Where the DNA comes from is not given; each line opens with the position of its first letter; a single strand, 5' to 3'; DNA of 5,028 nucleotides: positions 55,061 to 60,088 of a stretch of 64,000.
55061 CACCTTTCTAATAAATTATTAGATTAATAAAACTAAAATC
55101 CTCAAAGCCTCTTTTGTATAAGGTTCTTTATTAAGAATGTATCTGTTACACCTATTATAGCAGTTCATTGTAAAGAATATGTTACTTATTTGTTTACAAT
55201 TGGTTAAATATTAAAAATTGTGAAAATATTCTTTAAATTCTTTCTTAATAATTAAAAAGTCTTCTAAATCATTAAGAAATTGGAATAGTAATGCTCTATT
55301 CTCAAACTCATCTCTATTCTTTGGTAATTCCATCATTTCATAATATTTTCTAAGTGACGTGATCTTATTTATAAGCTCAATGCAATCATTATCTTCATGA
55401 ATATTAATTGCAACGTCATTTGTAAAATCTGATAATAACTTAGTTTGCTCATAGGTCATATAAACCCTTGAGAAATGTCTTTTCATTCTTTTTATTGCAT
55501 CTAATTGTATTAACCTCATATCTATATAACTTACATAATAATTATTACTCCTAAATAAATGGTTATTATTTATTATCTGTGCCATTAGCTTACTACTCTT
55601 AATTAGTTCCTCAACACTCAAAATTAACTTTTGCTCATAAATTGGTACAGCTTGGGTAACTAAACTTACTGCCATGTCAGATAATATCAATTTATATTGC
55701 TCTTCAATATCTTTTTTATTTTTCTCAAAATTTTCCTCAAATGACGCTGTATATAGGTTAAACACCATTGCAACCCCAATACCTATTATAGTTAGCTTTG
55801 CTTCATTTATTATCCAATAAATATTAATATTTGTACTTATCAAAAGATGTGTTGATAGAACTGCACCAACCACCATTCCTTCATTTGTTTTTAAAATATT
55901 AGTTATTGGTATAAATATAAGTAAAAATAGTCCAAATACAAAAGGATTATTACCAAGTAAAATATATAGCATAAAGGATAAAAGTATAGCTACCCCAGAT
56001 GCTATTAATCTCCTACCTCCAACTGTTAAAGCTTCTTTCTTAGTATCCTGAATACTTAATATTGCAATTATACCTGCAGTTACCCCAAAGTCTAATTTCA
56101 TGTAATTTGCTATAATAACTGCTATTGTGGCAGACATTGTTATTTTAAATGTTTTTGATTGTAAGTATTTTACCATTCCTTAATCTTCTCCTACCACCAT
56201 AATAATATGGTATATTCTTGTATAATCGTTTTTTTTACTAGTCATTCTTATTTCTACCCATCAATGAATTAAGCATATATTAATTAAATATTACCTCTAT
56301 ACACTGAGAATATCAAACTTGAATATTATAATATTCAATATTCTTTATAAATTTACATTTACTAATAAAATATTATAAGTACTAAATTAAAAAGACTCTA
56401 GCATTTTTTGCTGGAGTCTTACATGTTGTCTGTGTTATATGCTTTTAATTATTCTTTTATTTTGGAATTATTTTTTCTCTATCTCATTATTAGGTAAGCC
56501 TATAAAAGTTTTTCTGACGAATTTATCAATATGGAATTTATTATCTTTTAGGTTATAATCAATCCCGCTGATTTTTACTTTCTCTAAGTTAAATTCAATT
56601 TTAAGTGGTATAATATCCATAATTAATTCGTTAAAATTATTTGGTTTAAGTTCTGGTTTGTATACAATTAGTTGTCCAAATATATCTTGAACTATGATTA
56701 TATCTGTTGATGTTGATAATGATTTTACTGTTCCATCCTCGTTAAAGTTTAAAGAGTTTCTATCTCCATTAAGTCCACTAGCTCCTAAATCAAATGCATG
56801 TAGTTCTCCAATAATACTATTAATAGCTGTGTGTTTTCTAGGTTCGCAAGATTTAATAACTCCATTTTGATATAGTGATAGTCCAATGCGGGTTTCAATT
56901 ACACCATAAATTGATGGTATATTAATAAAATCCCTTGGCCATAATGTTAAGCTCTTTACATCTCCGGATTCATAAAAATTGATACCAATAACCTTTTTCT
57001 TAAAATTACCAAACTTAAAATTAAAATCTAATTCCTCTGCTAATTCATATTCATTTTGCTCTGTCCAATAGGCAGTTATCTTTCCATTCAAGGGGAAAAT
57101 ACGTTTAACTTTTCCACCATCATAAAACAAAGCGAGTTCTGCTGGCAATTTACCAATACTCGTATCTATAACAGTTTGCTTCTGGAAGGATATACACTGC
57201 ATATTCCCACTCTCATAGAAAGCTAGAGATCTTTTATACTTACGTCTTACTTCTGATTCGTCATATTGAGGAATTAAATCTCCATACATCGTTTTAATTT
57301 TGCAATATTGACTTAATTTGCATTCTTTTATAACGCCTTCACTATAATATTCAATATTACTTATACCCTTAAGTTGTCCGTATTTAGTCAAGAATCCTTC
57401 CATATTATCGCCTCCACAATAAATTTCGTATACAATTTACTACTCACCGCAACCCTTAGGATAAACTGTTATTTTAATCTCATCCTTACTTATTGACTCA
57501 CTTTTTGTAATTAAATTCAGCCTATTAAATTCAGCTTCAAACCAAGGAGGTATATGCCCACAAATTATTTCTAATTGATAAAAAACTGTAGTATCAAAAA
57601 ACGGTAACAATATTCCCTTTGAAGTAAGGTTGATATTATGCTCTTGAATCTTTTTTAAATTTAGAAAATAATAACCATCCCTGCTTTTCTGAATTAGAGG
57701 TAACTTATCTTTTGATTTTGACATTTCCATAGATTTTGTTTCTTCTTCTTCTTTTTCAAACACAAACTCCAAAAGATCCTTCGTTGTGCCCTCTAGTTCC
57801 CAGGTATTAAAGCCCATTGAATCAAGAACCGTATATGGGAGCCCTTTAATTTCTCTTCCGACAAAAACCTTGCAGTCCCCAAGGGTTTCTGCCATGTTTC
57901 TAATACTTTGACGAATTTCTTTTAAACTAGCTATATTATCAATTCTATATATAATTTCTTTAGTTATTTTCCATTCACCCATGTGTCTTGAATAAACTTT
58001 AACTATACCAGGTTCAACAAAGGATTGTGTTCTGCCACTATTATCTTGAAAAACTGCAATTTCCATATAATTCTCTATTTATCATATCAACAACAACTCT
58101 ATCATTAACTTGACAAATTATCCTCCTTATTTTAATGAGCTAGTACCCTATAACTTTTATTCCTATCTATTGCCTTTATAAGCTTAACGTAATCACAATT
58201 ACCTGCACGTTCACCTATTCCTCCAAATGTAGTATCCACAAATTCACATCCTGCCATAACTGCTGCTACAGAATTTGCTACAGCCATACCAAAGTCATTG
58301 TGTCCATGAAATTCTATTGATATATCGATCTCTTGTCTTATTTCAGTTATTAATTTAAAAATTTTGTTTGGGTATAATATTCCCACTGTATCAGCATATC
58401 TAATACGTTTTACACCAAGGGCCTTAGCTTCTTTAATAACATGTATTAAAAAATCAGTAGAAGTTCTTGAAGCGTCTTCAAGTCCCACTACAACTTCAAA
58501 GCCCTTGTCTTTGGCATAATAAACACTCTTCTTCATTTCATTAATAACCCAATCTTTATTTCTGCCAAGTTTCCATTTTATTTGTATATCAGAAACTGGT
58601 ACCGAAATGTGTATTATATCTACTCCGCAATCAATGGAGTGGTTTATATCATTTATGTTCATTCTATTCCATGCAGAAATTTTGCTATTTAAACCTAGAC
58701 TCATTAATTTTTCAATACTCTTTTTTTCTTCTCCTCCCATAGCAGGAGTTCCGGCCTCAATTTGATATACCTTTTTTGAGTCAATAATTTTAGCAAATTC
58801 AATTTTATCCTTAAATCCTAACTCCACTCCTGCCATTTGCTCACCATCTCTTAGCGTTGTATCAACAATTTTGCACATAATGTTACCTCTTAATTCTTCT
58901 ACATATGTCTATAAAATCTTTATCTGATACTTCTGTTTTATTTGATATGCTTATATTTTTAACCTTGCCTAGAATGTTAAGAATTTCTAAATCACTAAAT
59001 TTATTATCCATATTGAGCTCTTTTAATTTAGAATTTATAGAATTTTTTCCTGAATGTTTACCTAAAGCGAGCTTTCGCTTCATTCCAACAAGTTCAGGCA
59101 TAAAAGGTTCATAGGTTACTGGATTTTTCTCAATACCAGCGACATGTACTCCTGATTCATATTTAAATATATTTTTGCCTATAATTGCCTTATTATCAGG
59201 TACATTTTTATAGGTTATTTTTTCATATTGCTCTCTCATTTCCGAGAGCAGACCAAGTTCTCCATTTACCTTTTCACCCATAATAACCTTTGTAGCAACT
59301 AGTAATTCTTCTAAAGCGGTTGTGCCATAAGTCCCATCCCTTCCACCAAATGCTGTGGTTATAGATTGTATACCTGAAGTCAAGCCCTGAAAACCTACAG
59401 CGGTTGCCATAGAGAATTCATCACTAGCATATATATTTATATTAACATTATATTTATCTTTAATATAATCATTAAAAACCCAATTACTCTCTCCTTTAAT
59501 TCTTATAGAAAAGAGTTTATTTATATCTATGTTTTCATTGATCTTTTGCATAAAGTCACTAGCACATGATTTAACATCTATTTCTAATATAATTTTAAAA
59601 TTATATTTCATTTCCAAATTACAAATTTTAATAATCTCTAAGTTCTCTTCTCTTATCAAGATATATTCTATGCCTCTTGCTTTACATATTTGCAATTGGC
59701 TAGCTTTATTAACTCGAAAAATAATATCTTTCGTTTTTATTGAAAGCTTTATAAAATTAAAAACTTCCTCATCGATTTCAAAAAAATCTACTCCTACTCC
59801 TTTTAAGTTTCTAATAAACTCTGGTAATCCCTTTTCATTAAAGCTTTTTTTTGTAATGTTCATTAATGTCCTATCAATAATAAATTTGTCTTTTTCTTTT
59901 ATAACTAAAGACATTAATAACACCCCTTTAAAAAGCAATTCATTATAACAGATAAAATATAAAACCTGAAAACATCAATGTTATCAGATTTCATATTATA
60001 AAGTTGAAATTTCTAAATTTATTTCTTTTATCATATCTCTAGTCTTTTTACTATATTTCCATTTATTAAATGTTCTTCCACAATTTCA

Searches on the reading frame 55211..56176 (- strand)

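Call 35: search_protein_families(library=pfam, proteins=[window:55211-56176:-], max_evalue=0.00001)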
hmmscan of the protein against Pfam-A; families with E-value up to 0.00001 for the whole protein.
window:55211-56176:- (321 aa): 2 families
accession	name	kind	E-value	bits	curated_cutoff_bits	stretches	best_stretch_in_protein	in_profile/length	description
PF11728.13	ArAE_1_C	-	1.8e-51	174.9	22.4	1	147-312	1-166/166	Putative aromatic acid exporter C-terminal domain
PF06081.17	ArAE_1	-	1.4e-34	119.7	22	1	7-142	5-140/141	Aromatic acid exporter family member 1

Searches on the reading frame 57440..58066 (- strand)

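Call 35: search_protein_families(library=pfam, proteins=[window:57440-58066:-], max_evalue=0.00001)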
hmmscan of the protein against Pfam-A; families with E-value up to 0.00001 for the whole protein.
window:57440-58066:- (208 aa): 1 family
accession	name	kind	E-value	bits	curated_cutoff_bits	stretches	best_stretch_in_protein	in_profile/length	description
PF09582.15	AnfO_nitrog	-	4e-65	219.2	30.3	1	2-191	1-188/190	Iron only nitrogenase protein AnfO (AnfO_nitrog)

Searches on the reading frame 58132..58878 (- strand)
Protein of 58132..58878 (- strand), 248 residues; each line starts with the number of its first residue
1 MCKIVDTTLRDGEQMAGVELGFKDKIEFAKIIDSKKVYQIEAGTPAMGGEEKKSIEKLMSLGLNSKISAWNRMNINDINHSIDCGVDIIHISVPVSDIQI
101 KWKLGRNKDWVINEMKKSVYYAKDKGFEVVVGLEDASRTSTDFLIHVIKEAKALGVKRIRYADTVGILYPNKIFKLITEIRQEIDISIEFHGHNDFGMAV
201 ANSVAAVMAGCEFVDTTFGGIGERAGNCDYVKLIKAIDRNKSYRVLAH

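Call 35: search_protein_families(library=pfam, proteins=[window:58132-58878:-], max_evalue=0.00001)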
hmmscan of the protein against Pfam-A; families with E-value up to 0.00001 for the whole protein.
window:58132-58878:- (248 aa): 1 family
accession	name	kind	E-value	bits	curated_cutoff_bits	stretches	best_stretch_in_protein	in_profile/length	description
PF00682.25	HMGL-like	-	2.5e-72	243.9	29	1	3-241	3-243/260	HMGL-like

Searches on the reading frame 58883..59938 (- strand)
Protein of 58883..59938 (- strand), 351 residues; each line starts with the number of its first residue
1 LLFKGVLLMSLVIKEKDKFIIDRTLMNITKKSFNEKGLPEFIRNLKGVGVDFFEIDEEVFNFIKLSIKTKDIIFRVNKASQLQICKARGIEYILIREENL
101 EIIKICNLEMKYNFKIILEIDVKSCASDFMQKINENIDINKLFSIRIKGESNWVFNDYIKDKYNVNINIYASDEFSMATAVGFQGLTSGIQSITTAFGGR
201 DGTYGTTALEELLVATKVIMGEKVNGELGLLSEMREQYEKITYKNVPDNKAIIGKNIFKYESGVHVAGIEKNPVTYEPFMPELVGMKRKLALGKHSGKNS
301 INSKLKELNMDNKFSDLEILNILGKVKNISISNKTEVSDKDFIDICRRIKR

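Call 35: search_protein_families(library=pfam, proteins=[window:58883-59938:-], max_evalue=0.00001)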
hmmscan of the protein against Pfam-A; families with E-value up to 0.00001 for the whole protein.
window:58883-59938:- (351 aa): 1 family
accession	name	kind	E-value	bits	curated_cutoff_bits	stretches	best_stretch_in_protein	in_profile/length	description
PF22617.1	HCS_D2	-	1.7e-19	70.4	27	1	252-330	1-78/82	Homocitrate synthase post-HMGL domain-like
